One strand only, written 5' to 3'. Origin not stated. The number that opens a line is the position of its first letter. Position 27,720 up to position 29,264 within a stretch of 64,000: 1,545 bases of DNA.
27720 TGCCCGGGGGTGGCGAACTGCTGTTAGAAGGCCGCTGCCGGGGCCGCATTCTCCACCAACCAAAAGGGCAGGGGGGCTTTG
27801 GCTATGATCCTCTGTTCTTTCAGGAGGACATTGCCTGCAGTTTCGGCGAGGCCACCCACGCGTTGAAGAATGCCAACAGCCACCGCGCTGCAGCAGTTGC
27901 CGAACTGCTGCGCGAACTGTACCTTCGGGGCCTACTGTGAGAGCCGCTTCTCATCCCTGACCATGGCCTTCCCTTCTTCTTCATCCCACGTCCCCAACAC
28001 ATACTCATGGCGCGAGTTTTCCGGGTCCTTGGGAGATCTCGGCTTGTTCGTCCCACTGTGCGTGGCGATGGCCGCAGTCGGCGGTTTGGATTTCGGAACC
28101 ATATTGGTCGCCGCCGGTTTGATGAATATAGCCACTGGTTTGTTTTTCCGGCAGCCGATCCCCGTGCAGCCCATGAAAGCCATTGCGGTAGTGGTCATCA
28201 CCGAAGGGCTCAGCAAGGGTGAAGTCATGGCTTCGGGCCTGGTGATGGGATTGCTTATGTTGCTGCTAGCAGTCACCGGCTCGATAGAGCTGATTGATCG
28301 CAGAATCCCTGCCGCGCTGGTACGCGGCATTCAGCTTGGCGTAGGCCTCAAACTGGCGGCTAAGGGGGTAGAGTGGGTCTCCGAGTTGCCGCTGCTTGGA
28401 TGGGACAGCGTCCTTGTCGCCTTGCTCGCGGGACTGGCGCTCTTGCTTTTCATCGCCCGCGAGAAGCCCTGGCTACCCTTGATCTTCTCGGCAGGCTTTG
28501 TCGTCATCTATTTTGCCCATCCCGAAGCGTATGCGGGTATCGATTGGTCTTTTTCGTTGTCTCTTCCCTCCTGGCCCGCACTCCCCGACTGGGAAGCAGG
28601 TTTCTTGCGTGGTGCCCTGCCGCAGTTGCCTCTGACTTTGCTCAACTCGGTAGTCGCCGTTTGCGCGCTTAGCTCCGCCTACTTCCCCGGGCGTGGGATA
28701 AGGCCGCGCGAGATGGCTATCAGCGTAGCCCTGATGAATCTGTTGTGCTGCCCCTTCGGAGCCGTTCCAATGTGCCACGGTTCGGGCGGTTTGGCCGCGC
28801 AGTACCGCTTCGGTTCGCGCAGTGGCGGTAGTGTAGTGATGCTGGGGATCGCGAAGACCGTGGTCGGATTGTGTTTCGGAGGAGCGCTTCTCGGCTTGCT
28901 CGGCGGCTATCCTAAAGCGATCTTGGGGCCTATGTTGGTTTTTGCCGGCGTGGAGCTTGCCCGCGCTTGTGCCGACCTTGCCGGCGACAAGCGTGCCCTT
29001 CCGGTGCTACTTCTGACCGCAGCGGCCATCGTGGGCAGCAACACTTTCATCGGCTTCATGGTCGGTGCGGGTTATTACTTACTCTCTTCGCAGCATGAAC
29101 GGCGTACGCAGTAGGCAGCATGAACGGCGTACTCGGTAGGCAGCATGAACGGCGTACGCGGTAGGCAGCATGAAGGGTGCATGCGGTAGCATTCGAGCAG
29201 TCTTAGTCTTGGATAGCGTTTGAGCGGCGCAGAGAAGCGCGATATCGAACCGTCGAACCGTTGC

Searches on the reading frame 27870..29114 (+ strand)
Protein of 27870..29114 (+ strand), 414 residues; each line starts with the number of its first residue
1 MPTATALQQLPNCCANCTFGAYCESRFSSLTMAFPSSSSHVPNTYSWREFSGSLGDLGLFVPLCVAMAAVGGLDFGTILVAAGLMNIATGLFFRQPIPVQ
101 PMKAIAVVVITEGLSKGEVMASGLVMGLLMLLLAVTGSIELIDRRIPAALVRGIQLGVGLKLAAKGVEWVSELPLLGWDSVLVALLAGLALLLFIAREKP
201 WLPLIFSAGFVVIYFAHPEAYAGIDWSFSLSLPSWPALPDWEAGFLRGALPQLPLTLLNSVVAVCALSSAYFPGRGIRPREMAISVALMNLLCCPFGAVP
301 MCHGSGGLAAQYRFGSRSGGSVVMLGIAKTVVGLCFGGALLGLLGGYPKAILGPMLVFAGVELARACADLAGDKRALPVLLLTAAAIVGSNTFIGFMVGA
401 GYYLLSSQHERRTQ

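Call 27: search_protein_families(library=pfam, proteins=[window:27870-29114:+], max_evalue=0.001)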
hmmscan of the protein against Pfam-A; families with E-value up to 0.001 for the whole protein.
window:27870-29114:+ (414 aa): 1 family
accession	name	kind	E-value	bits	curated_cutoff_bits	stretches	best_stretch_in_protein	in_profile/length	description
PF16983.11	MFS_MOT1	-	2.1e-57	192.7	30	2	245-363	2-111/111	Molybdate transporter of MFS superfamily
